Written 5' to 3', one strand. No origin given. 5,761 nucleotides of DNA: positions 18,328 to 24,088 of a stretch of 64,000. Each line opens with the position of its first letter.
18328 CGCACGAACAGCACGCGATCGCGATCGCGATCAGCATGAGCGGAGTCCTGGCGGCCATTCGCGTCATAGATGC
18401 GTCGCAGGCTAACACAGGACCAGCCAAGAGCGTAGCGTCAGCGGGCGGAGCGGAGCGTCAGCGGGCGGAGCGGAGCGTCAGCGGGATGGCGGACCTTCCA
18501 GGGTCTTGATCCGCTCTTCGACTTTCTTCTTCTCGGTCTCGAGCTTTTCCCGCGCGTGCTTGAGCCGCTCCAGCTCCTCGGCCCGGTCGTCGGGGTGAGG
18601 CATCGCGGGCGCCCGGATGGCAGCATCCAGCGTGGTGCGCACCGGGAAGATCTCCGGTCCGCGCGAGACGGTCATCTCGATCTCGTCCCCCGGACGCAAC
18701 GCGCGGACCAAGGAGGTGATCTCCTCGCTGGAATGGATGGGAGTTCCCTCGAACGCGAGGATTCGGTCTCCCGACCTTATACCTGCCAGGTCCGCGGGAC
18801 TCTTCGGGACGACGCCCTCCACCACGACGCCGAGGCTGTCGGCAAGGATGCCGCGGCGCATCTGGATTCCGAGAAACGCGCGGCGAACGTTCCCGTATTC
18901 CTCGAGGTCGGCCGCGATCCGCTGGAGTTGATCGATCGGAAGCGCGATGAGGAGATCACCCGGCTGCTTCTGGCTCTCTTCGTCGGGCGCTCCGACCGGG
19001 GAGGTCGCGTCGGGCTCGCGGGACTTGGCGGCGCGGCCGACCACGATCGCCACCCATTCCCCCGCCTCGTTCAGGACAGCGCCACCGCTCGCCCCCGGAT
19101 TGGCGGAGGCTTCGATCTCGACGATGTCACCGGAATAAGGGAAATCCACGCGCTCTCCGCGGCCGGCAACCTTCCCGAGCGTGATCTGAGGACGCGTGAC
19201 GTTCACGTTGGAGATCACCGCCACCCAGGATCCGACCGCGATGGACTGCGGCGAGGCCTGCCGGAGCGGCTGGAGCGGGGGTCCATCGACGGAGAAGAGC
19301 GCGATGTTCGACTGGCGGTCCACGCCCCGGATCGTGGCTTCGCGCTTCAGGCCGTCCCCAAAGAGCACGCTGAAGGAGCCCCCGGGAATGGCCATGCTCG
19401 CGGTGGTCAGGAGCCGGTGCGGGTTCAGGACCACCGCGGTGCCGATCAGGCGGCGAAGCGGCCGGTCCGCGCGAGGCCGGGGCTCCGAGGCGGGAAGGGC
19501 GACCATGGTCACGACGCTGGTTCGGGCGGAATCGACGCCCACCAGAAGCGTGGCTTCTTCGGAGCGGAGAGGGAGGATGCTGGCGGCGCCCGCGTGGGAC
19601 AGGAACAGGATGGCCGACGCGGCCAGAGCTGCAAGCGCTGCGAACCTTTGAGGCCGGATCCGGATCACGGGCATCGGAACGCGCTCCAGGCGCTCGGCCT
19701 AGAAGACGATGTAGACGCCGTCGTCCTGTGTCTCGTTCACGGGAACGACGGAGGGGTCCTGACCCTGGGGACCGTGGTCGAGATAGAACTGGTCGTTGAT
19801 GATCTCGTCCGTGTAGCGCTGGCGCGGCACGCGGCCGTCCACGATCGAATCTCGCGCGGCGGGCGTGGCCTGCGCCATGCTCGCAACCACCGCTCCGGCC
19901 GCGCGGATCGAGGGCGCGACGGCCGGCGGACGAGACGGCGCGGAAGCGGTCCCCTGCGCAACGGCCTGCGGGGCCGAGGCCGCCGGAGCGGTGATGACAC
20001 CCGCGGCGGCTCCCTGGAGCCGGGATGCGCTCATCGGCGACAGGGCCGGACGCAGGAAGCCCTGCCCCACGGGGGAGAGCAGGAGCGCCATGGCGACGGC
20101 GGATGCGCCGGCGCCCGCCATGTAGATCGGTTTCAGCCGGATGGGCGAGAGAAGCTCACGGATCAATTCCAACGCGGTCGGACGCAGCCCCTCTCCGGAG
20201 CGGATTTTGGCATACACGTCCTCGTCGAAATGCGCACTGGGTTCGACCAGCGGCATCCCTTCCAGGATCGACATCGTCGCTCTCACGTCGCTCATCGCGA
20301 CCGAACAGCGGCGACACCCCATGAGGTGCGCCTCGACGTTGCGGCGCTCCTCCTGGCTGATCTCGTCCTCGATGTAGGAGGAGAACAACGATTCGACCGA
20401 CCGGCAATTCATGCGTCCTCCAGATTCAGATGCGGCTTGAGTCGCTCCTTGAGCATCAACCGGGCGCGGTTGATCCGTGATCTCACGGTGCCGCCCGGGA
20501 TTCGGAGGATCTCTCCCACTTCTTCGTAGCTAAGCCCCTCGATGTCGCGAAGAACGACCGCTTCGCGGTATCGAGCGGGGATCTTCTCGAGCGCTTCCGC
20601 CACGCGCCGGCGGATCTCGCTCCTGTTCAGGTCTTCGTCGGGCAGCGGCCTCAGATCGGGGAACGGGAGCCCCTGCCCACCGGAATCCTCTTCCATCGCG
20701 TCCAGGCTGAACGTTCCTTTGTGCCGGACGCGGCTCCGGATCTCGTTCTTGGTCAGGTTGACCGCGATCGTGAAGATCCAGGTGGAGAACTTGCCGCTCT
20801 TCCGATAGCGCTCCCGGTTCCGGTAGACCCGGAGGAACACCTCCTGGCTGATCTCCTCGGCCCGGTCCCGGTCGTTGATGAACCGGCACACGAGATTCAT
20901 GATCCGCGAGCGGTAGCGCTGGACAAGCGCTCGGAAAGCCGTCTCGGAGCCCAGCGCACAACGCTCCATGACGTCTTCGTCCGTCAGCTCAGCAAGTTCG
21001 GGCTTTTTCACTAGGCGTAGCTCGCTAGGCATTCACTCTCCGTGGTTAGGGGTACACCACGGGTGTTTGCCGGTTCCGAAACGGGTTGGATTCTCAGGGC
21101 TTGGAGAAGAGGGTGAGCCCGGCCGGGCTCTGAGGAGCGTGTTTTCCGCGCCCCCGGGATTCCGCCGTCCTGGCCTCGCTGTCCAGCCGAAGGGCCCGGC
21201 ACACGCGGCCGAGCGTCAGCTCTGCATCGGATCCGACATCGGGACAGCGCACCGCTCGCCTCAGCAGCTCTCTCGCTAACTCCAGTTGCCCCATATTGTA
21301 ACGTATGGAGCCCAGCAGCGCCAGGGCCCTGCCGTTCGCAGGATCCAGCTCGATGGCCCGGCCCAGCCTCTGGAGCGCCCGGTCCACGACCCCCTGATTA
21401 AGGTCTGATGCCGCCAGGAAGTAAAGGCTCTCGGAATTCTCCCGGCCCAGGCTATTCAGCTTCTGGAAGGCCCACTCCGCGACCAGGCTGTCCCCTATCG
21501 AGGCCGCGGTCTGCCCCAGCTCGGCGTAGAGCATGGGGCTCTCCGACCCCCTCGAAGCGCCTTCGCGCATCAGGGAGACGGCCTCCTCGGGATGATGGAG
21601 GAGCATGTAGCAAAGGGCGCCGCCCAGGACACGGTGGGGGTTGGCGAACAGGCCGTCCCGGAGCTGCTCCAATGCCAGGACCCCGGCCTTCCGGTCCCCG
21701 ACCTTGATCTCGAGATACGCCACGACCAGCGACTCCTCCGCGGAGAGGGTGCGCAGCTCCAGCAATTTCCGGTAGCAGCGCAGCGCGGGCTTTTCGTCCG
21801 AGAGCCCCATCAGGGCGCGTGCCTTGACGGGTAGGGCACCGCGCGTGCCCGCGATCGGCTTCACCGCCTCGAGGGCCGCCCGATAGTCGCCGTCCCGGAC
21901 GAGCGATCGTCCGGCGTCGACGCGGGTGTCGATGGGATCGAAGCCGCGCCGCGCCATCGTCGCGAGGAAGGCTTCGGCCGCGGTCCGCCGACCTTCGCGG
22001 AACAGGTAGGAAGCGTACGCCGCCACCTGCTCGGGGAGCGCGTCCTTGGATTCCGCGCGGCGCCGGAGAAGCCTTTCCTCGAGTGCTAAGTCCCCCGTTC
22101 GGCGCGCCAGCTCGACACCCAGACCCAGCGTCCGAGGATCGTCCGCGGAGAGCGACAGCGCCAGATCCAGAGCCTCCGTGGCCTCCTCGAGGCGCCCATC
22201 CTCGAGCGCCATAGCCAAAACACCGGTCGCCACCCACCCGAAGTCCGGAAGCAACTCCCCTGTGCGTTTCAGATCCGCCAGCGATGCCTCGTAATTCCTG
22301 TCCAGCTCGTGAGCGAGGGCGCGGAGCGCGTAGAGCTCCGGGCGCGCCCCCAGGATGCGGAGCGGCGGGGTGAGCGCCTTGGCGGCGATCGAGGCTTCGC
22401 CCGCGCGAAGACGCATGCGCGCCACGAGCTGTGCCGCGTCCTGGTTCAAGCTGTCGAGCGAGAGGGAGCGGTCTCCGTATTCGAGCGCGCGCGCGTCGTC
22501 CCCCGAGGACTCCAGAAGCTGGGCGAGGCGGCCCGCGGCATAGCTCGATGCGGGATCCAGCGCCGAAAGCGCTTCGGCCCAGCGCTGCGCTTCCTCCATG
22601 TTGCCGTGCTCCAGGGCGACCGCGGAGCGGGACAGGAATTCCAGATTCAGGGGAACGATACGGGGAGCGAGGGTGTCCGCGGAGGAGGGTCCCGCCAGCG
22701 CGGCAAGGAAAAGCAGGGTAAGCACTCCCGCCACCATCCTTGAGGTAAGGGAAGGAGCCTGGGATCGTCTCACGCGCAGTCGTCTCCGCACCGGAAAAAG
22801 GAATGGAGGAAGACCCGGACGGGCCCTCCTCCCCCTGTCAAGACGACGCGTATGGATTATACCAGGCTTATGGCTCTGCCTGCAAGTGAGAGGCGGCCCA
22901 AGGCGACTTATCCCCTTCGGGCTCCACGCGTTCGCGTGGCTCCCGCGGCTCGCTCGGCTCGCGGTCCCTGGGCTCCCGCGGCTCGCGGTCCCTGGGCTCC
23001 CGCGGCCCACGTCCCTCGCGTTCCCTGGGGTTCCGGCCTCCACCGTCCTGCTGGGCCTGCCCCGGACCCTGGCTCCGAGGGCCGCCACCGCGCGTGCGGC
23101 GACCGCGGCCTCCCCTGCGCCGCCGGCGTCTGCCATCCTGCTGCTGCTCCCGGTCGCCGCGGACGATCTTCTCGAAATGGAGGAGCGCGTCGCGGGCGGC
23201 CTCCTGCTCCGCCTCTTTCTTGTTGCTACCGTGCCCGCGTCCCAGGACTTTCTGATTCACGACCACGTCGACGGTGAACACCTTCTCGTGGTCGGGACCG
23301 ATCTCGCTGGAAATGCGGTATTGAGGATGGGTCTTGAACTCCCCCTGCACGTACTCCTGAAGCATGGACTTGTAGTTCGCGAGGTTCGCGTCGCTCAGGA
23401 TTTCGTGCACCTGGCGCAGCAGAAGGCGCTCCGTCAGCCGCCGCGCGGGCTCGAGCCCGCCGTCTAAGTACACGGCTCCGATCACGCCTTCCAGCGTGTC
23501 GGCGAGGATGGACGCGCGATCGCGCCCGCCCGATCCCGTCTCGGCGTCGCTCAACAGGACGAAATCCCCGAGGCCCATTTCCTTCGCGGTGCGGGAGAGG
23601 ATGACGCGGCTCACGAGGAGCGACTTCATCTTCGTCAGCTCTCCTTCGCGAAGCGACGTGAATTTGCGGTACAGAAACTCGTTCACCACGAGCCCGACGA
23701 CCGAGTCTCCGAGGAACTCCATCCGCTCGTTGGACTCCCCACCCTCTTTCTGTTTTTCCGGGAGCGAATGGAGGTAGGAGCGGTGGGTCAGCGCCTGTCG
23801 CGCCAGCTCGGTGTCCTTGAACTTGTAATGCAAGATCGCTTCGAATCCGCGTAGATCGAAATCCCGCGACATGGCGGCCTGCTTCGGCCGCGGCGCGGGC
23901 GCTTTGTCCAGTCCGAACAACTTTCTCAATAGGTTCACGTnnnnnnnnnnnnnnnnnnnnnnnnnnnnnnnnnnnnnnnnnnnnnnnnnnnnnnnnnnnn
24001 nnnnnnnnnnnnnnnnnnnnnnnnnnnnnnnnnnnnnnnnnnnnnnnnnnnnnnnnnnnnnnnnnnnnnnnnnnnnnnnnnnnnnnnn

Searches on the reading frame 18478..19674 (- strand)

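Call 50: search_protein_families(library=pfam, proteins=[window:18478-19674:-], max_evalue=0.0001)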
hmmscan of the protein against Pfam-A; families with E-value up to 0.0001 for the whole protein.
window:18478-19674:- (398 aa): 4 families
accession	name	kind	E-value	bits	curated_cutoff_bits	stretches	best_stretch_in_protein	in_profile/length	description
PF13365.12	Trypsin_2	-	3.7e-18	67.1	27.6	1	78-210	1-144/144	Trypsin-like peptidase domain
PF13180.12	PDZ_2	-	9.7e-14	51.9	27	1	267-341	2-72/80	PDZ domain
PF17820.7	PDZ_6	-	1.7e-11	44.1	27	1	284-337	1-53/54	PDZ domain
PF00595.29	PDZ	-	3.4e-07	31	23.2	1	264-336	8-80/81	PDZ domain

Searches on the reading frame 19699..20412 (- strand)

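Call 50: search_protein_families(library=pfam, proteins=[window:19699-20412:-], max_evalue=0.0001)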
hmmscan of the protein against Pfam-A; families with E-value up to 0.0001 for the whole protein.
window:19699-20412:- (237 aa): 1 family
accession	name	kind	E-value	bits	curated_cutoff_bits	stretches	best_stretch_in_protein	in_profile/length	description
PF13490.11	zf-HC2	-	9.2e-11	42.1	22.2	1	3-36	1-34/35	Putative zinc-finger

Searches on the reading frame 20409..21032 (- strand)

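Call 51: search_protein_families(library=pfam, proteins=[window:20409-21032:-], max_evalue=0.0001)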
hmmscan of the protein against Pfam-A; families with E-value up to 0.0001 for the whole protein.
window:20409-21032:- (207 aa): 4 families
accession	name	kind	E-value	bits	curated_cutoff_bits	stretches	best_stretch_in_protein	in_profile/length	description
PF04542.20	Sigma70_r2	-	3.3e-17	62.5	24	1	36-103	1-70/71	Sigma-70 region 2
PF08281.18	Sigma70_r4_2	-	3.5e-16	59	25.7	1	142-194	2-54/54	Sigma-70, region 4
PF04545.22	Sigma70_r4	-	2.1e-11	43.6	24.1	1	147-195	1-49/50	Sigma-70, region 4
PF07638.17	Sigma70_ECF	-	8.9e-05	22.9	21.1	0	26-198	12-183/185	ECF sigma factor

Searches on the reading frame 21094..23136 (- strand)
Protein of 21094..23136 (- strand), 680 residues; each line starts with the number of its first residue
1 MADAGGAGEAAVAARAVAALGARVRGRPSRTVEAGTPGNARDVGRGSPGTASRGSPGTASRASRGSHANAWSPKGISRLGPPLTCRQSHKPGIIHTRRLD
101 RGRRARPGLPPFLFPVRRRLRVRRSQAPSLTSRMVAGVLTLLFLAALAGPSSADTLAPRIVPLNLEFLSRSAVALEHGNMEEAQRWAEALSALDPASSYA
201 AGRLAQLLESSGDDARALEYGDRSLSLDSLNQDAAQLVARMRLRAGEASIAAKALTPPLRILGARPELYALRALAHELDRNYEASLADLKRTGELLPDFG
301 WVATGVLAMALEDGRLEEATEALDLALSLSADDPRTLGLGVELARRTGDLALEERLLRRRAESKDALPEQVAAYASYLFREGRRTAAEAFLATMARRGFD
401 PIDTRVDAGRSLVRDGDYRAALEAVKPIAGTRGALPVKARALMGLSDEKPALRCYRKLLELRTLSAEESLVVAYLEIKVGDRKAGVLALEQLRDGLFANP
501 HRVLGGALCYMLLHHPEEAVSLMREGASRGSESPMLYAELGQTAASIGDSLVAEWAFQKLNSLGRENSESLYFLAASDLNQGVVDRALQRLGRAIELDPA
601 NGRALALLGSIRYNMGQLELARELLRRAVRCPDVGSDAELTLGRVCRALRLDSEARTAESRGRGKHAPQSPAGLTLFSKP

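Call 51: search_protein_families(library=pfam, proteins=[window:21094-23136:-], max_evalue=0.0001)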
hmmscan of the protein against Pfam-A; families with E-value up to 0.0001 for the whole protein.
window:21094-23136:- (680 aa): 10 families
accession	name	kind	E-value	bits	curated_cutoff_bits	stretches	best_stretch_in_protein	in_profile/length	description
PF07719.23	TPR_2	-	2.2e-12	46.5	27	0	603-630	2-29/34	Tetratricopeptide repeat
PF14559.12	TPR_19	-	2.8e-09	37.6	25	1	584-629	7-52/68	Tetratricopeptide repeat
PF12895.13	ANAPC3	-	4.3e-09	37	27.2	0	557-627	12-81/82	Anaphase-promoting complex, cyclosome, subunit 3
PF13428.12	TPR_14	-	1.2e-07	32.1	23.5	0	603-633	2-33/44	Tetratricopeptide repeat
PF13414.12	TPR_11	-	2.4e-07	30.7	26.8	0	581-616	7-42/42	TPR repeat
PF13432.12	TPR_16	-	2.1e-06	28.5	32.7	1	578-631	7-60/65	Tetratricopeptide repeat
PF13181.12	TPR_8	-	3.2e-06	27.3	25.7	0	603-629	2-28/34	Tetratricopeptide repeat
PF23914.1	TPR_CcmH_CycH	-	3.9e-06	27.2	42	0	540-624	56-143/158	Cytochrome c-type biogenesis protein H TPR domain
PF13431.12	TPR_17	-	9.3e-06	26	24.4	0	593-623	4-34/34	Tetratricopeptide repeat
PF00515.34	TPR_1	-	6.7e-05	23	27.8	0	603-629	2-28/34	Tetratricopeptide repeat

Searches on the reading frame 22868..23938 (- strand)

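Call 51: search_protein_families(library=pfam, proteins=[window:22868-23938:-], max_evalue=0.0001)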
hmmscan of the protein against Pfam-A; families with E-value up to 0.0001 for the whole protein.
window:22868-23938:- (356 aa): 4 families
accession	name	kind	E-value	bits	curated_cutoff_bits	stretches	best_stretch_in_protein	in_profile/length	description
PF14622.11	Ribonucleas_3_3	-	4.8e-35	121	35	1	42-175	1-126/128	Ribonuclease-III-like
PF00636.31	Ribonuclease_3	-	1.6e-21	77.4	27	1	71-161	1-102/102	Ribonuclease III domain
PF00035.32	dsrm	-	1.6e-18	67.5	23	1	189-253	1-64/66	Double-stranded RNA binding motif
PF22935.1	RM44_endonuclase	-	1.2e-08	35.6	27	1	32-155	9-138/139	Large ribosomal subunit protein mL44, endonuclease domain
